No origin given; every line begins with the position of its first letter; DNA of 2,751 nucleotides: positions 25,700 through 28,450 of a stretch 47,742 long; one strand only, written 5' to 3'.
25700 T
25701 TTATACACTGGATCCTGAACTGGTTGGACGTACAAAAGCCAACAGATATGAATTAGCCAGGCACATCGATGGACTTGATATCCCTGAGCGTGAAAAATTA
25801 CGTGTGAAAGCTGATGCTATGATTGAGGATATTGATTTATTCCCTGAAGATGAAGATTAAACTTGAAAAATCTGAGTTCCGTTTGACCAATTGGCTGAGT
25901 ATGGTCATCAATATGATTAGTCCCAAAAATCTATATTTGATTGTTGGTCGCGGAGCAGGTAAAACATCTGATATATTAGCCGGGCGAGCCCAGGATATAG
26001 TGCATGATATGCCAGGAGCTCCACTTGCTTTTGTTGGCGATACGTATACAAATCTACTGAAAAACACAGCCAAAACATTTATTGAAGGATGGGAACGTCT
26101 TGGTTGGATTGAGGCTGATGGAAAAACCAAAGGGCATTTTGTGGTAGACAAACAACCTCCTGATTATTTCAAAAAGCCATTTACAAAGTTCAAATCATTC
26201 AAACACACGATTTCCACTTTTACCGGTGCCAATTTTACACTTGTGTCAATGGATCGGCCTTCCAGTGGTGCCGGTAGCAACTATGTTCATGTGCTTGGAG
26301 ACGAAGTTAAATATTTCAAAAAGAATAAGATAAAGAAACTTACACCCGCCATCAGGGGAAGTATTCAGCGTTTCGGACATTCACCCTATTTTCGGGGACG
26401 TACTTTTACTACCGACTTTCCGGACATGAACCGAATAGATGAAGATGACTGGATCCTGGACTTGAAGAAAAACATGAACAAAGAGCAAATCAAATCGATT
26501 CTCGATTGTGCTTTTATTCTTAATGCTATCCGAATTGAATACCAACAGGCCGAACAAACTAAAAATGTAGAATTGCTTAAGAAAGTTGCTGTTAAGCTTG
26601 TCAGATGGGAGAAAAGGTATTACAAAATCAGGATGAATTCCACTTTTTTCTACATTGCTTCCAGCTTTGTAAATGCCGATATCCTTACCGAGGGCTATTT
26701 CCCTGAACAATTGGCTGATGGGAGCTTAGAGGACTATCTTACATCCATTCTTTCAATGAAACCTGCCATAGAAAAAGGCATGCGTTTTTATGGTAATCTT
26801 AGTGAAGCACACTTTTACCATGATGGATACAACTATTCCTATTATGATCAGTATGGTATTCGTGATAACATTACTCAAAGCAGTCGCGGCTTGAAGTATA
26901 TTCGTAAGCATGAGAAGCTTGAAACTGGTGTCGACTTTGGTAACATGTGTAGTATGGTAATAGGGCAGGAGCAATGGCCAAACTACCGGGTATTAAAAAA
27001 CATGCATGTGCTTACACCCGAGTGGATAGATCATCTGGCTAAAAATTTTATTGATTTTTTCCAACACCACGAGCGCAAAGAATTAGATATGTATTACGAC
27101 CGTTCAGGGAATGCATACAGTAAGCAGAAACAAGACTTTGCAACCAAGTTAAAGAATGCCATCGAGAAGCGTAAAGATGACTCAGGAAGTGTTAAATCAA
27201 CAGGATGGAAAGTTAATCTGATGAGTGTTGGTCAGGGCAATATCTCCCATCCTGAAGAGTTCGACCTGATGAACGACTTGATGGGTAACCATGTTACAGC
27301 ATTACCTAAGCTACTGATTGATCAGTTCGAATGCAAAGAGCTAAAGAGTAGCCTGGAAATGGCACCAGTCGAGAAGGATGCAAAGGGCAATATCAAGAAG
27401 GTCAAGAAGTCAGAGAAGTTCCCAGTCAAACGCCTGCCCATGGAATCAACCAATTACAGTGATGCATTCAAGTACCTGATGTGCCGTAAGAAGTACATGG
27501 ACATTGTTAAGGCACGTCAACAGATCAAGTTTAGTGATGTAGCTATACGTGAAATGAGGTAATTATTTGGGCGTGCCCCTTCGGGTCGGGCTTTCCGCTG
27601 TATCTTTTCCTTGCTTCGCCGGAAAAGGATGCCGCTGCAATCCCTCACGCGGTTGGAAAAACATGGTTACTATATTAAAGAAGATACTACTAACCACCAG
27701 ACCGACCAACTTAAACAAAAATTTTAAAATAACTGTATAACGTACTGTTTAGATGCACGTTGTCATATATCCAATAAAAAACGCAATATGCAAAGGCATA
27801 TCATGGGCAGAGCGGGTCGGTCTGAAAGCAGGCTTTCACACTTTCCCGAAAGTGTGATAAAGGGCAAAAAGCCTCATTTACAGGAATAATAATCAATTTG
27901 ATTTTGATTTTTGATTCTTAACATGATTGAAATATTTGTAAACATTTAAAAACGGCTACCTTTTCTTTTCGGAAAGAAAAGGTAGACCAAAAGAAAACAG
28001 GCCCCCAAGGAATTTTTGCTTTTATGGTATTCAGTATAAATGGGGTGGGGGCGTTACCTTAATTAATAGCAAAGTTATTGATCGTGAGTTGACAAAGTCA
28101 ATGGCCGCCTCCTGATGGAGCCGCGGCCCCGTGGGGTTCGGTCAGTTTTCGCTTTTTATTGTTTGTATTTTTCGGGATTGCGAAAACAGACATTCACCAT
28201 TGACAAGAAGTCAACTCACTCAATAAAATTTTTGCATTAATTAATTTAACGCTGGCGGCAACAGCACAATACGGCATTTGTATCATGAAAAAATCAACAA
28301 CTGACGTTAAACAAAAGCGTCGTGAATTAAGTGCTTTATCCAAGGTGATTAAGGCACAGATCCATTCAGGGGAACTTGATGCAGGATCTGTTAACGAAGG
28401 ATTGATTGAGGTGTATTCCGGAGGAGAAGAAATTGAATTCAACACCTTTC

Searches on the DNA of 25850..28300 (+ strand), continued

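Call 74: search_with_rna_model(model_id=R1, sources=[L239, L240, L241, L242], max_evalue=1, show_alignments=3)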
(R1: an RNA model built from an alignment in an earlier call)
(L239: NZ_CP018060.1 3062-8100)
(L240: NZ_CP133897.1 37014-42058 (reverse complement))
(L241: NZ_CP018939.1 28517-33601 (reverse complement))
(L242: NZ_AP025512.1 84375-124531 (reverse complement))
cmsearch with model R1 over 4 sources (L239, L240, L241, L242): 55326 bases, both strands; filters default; matches with E-value up to 1: 7.
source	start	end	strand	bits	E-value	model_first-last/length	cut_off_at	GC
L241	2508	2588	+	65.3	1.1e-15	1-95/95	no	0.57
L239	2508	2661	+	63.8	2.8e-15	1-95/95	no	0.48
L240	2506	2657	+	40.2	9.6e-09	1-95/95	no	0.51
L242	20002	20152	+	38.9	2.1e-08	1-95/95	no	0.51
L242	36938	37089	+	38.4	2.9e-08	1-95/95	no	0.52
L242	34099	34265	+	31.9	1.8e-06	1-95/95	no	0.55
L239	4806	4862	+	22.2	0.00088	1-95/95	no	0.49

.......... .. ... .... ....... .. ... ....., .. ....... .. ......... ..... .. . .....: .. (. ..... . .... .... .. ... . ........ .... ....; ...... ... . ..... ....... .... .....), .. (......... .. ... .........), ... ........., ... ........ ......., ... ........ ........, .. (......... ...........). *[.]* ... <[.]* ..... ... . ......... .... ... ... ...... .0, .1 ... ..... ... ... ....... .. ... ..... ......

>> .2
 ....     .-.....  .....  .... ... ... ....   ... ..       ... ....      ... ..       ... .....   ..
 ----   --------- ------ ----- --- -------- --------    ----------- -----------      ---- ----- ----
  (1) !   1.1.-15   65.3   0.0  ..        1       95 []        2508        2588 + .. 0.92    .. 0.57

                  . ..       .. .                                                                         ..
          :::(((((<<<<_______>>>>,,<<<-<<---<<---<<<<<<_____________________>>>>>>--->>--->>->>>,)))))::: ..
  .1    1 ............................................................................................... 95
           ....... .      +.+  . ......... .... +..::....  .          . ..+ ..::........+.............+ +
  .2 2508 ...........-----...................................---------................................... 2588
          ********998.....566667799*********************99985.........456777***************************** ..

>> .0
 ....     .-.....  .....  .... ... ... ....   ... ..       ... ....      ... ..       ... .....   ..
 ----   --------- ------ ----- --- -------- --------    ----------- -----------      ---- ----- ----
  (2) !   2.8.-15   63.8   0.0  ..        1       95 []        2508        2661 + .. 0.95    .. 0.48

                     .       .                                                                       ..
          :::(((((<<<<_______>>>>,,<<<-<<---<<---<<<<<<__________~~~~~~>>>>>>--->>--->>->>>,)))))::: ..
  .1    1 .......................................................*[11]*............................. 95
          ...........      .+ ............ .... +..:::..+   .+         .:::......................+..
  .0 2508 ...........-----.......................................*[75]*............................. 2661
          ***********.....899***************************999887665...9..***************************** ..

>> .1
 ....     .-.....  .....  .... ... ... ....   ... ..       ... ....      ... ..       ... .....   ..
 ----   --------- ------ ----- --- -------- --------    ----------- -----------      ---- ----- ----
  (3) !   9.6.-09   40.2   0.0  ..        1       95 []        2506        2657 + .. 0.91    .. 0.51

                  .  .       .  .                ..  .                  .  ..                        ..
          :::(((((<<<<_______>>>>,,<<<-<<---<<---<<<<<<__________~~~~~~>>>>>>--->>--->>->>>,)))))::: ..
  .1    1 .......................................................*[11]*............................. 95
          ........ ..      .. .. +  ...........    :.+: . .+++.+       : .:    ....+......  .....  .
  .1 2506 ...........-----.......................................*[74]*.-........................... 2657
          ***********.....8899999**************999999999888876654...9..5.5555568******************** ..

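Call 81: get_annotated_region(hit=H1, flank=6000)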
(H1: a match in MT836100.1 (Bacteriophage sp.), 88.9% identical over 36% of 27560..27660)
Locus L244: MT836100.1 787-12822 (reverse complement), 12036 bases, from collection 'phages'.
description: UNVERIFIED: Bacteriophage sp. clone scaffold_1405 genomic sequence.
organism: Bacteriophage sp. (NCBI taxid 38018)
taxonomy: Viruses
host: -; source: human fecal samples; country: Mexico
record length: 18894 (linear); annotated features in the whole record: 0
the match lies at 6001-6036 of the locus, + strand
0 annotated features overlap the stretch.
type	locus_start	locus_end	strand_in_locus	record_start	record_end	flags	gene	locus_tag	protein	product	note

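Call 82: search_with_rna_model(model_id=R1, sources=[L243, L244, L148, L151, L154, L141, L142, L143, L145, L146, L147, L149, L150, L152, L153, L155, L156, L157, L158, L001, L002, L003, L004, L005, L007], max_evalue=0.1, show_alignments=0)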
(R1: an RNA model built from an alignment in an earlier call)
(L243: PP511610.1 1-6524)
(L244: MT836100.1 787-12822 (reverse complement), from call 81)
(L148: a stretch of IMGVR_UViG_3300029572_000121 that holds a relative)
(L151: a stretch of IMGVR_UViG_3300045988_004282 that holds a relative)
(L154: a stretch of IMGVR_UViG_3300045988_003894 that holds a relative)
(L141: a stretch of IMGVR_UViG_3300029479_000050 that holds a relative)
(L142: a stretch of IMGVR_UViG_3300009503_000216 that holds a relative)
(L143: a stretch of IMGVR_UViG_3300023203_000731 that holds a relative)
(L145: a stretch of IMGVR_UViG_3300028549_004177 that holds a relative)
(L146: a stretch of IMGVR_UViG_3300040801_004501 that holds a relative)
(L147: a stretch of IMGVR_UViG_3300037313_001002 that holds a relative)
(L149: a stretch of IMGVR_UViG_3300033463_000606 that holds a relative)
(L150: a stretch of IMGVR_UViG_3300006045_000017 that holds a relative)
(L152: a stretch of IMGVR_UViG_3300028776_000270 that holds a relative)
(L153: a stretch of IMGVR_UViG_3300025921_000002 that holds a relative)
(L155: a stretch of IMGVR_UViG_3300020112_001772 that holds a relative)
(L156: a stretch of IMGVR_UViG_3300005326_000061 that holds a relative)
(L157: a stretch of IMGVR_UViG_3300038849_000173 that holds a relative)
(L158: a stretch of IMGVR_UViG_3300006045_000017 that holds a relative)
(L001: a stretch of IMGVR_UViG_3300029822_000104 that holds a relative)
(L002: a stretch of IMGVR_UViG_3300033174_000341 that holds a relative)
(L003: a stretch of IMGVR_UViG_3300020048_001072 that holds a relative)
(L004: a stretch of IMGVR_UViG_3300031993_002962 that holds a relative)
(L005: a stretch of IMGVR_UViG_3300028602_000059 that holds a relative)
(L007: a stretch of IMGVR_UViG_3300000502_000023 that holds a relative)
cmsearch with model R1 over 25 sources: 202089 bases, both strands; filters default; matches with E-value up to 0.1: 26.
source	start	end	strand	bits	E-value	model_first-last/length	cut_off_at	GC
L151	2844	2934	+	76.3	3.5e-18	1-95/95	no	0.63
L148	601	691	-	76.2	4e-18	1-95/95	no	0.65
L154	5308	5398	+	75.9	4.8e-18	1-95/95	no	0.65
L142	3724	3814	+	74.8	9.2e-18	1-95/95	no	0.54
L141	39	122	+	74.7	1e-17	1-95/95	no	0.63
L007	3268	3363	+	73.7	1.9e-17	1-95/95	no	0.57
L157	6436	6533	+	72.2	4.9e-17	1-95/95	no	0.56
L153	234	316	-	71.4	8.3e-17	1-95/95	no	0.51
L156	2608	2691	+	67.9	7.8e-16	1-95/95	no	0.49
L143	7751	7839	-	67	1.3e-15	1-95/95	no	0.73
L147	4050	4145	-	66.4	2e-15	1-95/95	no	0.61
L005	180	285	+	64.7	5.7e-15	1-95/95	no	0.47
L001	1858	1950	+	63.7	1.1e-14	1-95/95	no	0.47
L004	2077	2180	+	62.8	1.9e-14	1-95/95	no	0.54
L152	1304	1389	-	62.2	2.8e-14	1-95/95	no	0.57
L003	2788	2863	+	61.7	3.9e-14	1-95/95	no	0.55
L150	1614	1718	-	61.3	5e-14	1-95/95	no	0.58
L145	312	404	-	60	1.2e-13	1-95/95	no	0.52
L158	9636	9736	-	56.9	8.5e-13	1-95/95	no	0.57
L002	3044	3158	+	51.4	2.8e-11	1-95/95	no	0.5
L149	4713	4873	-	44.7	2e-09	1-95/95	no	0.57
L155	10303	10371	+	44.5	2.2e-09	1-95/95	no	0.58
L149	10636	10708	-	42.7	6.8e-09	1-95/95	no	0.63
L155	1598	1669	+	42.7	7e-09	1-95/95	no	0.58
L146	1833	1905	+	39.1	6.8e-08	24-86/95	no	0.37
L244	6007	6086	+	34.1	1.6e-06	1-95/95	no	0.57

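Call 97: search_dna_similar(query=window:27560-27660:+, collection=plasmids, mode=distant, max_evalue=1, max_rows=60, rows=spread)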
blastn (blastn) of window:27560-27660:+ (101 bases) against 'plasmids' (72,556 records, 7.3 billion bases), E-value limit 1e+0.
Records with a match: 52; places in all: 58; records where one place covers at least 80% of the query: 19.
Best place of each record, by identity: 90-95% 6; 80-90% 27; 60-80% 19.
By first word of the organism name: Bacteroides 18; Vibrio 11; Enterobacter 9; Phocaeicola 6; Myroides 2; Moraxella 2; Hymenobacter 1; Klebsiella 1; Methylobacterium 1; Acinetobacter 1.
By predicted mobility (MOB-suite, as given by PLSDB): conjugative 18; mobilizable 18; non-mobilizable 16.
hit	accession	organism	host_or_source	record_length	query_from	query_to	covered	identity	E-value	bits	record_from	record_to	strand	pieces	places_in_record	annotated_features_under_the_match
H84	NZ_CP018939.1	Bacteroides fragilis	Homo sapiens,wound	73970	2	91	89%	71.1%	2e-1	42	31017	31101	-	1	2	recombinase family protein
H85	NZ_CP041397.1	Bacteroides ovatus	Homo sapiens,cell culture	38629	2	91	89%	71.1%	2e-1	42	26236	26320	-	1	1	recombinase family protein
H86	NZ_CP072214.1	Bacteroides xylanisolvens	Homo sapiens,cultured bacterial ...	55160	2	91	89%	71.1%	2e-1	42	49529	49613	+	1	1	recombinase family protein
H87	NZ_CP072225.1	Bacteroides thetaiotaomicron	Homo sapiens,cultured bacterial ...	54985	2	91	89%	71.1%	2e-1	42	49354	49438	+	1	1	recombinase family protein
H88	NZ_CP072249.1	Phocaeicola dorei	Homo sapiens,cultured bacterial ...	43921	2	91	89%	71.1%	2e-1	42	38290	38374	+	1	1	recombinase family protein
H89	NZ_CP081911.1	Phocaeicola vulgatus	Homo sapiens,Peritoneal Fluid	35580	2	91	89%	71.1%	2e-1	42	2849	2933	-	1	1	recombinase family protein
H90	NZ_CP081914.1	Bacteroides faecis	Homo sapiens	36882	2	91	89%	71.1%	2e-1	42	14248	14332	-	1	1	recombinase family protein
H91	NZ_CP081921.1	Bacteroides fragilis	Homo sapiens,blood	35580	2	91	89%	71.1%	2e-1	42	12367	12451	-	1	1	recombinase family protein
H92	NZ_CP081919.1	Bacteroides ovatus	Homo sapiens,blood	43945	2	91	89%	71.1%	2e-1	42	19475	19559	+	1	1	recombinase family protein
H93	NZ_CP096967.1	Phocaeicola vulgatus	whole organism,human feces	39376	2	91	89%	71.1%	2e-1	42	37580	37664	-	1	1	recombinase family protein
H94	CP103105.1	Bacteroides thetaiotaomicron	Homo sapiens,cell culture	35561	2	91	89%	71.1%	2e-1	42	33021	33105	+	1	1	recombinase family protein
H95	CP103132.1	Bacteroides ovatus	Homo sapiens,cell culture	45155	2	91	89%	71.1%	2e-1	42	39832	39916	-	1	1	recombinase family protein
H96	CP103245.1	Bacteroides fragilis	Homo sapiens,cell culture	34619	2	91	89%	71.1%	2e-1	42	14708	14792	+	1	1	recombinase family protein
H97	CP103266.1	Bacteroides fragilis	Homo sapiens,cell culture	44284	2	91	89%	71.1%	2e-1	42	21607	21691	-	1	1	recombinase family protein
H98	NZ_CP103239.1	Bacteroides thetaiotaomicron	Homo sapiens,cell culture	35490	2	91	89%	71.1%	2e-1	42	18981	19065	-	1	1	recombinase family protein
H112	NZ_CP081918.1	Bacteroides ovatus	Homo sapiens,blood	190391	4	41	38%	92.1%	1e-5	56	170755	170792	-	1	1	none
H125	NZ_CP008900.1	Enterobacter hormaechei subsp. hoffmannii ECNIH3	tracheal aspirate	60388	1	36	36%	83.3%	8e-1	39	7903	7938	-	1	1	none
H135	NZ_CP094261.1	Acinetobacter indicus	mixed culture,porcine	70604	4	32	29%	93.1%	2e-2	45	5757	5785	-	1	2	none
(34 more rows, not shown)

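Call 98: get_annotated_region(hit=H125, flank=5000)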
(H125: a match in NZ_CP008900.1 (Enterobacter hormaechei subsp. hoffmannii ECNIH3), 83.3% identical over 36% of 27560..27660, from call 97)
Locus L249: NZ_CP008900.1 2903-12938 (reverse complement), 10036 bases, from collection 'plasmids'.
description: Enterobacter hormaechei subsp. hoffmannii ECNIH3 plasmid pENT-d4a, complete sequence
organism: Enterobacter hormaechei subsp. hoffmannii ECNIH3 (NCBI taxid 1333851)
taxonomy: Bacteria; Pseudomonadota; Gammaproteobacteria; Enterobacterales; Enterobacteriaceae; Enterobacter; Enterobacter hormaechei; Enterobacter hormaechei subsp. hoffmannii ECNIH3
host: -; source: tracheal aspirate; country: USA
typing (MOB-suite, as given by PLSDB): mobilizable; replicon rep_cluster_1756; relaxase MOBF
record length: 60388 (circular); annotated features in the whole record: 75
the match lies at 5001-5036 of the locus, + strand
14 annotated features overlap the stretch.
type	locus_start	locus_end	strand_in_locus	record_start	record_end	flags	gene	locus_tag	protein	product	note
CDS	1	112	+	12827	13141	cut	-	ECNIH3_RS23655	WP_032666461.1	TrfB-related DNA-binding protein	-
CDS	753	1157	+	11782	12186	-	-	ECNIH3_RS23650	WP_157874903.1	hypothetical protein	-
CDS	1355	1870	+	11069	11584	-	-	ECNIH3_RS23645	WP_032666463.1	DnaJ domain-containing protein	-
CDS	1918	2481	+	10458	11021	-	-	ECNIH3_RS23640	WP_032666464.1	hypothetical protein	-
CDS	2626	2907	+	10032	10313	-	-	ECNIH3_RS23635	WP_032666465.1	hypothetical protein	-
CDS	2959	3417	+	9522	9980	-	-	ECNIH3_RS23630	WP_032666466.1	hypothetical protein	-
CDS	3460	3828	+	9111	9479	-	-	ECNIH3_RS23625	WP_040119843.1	hypothetical protein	-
CDS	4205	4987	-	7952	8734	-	-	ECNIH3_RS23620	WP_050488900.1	SprT-like domain-containing protein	-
CDS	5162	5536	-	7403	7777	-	-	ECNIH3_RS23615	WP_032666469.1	hypothetical protein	-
CDS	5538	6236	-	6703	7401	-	stbB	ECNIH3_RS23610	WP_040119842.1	StbB family protein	-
CDS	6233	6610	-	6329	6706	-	-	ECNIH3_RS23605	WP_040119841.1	hypothetical protein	-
CDS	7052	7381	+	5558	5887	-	-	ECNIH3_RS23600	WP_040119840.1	toxin-antitoxin system HicB family antitoxin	-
CDS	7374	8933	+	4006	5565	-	-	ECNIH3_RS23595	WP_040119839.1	type IV secretion system DNA-binding domain-containing protein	-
CDS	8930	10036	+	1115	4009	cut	mobF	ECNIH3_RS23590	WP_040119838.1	MobF family relaxase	-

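Call 99: get_annotated_region(hit=H135, flank=5000)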
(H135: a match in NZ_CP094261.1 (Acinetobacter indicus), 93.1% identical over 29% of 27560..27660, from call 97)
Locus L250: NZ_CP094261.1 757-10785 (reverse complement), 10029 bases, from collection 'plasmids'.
description: Acinetobacter indicus strain BDT201 plasmid pBDT201-3, complete sequence
organism: Acinetobacter indicus (NCBI taxid 756892)
taxonomy: Bacteria; Pseudomonadota; Gammaproteobacteria; Moraxellales; Moraxellaceae; Acinetobacter; Acinetobacter indicus
host: -; source: mixed culture,porcine; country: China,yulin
typing (MOB-suite, as given by PLSDB): non-mobilizable
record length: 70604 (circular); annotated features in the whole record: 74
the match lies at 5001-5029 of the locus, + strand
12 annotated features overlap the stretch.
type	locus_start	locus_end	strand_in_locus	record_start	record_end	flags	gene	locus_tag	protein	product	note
CDS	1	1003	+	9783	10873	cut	-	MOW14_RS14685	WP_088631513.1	IS4-like element ISAba1 family transposase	GO:0006313 - DNA transposition [Evidence IEA]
CDS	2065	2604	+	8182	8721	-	-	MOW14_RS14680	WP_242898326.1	hypothetical protein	-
CDS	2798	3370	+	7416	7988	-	-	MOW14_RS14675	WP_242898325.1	hypothetical protein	-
CDS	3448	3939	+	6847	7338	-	-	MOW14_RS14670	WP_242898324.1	hypothetical protein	-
CDS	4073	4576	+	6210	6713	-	-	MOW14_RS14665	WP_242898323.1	antirestriction protein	-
CDS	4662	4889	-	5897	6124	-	-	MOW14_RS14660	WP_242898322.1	hypothetical protein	-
CDS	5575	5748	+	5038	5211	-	-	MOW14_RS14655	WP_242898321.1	hypothetical protein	-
CDS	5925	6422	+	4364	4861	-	-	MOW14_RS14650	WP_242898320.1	antirestriction protein ArdA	-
CDS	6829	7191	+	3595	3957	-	-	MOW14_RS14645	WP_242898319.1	hypothetical protein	-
CDS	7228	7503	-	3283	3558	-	-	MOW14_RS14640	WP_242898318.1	hypothetical protein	-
CDS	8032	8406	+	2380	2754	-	-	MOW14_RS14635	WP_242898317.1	hypothetical protein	-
CDS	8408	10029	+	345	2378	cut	-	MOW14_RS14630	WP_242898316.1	type IV secretion system DNA-binding domain-containing protein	-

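Call 100: get_annotated_region(hit=H112, flank=5000)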
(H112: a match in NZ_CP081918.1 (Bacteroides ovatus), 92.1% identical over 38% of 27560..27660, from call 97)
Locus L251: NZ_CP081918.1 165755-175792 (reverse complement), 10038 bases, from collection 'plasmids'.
description: Bacteroides ovatus strain BFG-107 plasmid unnamed1, complete sequence
organism: Bacteroides ovatus (NCBI taxid 28116)
taxonomy: Bacteria; Bacteroidota; Bacteroidia; Bacteroidales; Bacteroidaceae; Bacteroides; Bacteroides ovatus
host: -; source: Homo sapiens,blood; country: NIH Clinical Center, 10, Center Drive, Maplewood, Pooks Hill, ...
typing (MOB-suite, as given by PLSDB): non-mobilizable
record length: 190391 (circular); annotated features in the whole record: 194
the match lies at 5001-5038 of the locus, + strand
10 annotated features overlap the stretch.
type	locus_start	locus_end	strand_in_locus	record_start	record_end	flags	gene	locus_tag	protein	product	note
CDS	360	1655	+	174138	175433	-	-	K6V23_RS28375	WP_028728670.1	site-specific integrase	GO:0015074 - DNA integration [Evidence IEA]; GO:0006310 - DNA recombination [Evidence IEA]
CDS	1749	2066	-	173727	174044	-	-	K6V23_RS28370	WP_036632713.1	helix-turn-helix domain-containing protein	-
CDS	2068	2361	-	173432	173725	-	-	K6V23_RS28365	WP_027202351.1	helix-turn-helix domain-containing protein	-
CDS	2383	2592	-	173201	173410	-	-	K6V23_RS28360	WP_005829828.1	hypothetical protein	-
CDS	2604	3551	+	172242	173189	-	-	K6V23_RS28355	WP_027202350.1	hypothetical protein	-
CDS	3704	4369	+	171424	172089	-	-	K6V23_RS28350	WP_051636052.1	hypothetical protein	-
CDS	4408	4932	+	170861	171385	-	-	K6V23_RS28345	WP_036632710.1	hypothetical protein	-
CDS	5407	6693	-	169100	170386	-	-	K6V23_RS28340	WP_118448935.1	IS1380-like element IS942 family transposase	GO:0006313 - DNA transposition [Evidence IEA]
CDS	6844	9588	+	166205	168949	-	-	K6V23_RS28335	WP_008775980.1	SusC/RagA family TonB-linked outer membrane protein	GO:0071702 - organic substance transport [Evidence IEA]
CDS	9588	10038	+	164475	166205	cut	-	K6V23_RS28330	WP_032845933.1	RagB/SusD family nutrient uptake outer membrane protein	-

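Call 101: search_with_rna_model(model_id=R1, sources=[L249, L250, L251], max_evalue=1, show_alignments=4)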
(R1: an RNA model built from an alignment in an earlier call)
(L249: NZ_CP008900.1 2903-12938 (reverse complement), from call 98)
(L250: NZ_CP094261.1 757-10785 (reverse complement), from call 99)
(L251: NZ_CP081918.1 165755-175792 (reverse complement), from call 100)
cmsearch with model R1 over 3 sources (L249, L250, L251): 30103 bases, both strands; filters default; matches with E-value up to 1: 1.
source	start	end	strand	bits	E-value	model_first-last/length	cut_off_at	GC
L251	5006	5086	+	58.1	5.7e-14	1-95/95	no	0.6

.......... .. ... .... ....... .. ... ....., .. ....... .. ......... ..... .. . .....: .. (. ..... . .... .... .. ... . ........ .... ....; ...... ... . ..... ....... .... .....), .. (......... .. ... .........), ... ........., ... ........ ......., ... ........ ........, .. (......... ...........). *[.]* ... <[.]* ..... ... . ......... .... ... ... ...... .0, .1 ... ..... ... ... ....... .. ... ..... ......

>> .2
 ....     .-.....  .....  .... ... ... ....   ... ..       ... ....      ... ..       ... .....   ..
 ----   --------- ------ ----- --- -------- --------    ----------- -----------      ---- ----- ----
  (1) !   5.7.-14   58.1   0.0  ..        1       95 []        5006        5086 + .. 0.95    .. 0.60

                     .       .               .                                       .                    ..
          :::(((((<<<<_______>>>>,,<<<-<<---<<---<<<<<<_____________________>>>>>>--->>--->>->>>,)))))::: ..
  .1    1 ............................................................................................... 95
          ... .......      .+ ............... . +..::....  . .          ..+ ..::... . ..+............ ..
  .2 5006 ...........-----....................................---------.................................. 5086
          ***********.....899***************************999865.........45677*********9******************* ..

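Call 112: search_rna_families(sources=[L239, L240, L241, L251, L151, L007, L159], threshold=evalue, max_evalue=0.01)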
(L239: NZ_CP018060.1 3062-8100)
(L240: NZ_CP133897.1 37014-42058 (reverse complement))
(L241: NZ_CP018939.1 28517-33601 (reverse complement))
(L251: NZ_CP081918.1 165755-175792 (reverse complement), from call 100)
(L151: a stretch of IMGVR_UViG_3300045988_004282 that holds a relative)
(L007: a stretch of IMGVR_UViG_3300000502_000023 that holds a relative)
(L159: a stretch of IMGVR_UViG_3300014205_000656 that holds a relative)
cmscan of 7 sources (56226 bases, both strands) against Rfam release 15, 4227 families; matches with E-value up to 0.01: 5.
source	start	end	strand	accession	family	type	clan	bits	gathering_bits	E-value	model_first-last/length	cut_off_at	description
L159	11734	11814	-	RF01705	Flavo-1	Gene; sRNA;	-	54.6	42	3.9e-09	1-76/76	no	Flavo-1 RNA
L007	3286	3362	-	RF01705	Flavo-1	Gene; sRNA;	-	52.3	42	1.7e-08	1-76/76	no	Flavo-1 RNA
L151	2858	2938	-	RF01705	Flavo-1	Gene; sRNA;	-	36.8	42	0.0003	1-76/76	no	Flavo-1 RNA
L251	5018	5091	-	RF01705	Flavo-1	Gene; sRNA;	-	32.8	42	0.0039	1-76/76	no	Flavo-1 RNA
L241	2520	2588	-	RF01705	Flavo-1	Gene; sRNA;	-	32.6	42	0.0045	1-76/76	no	Flavo-1 RNA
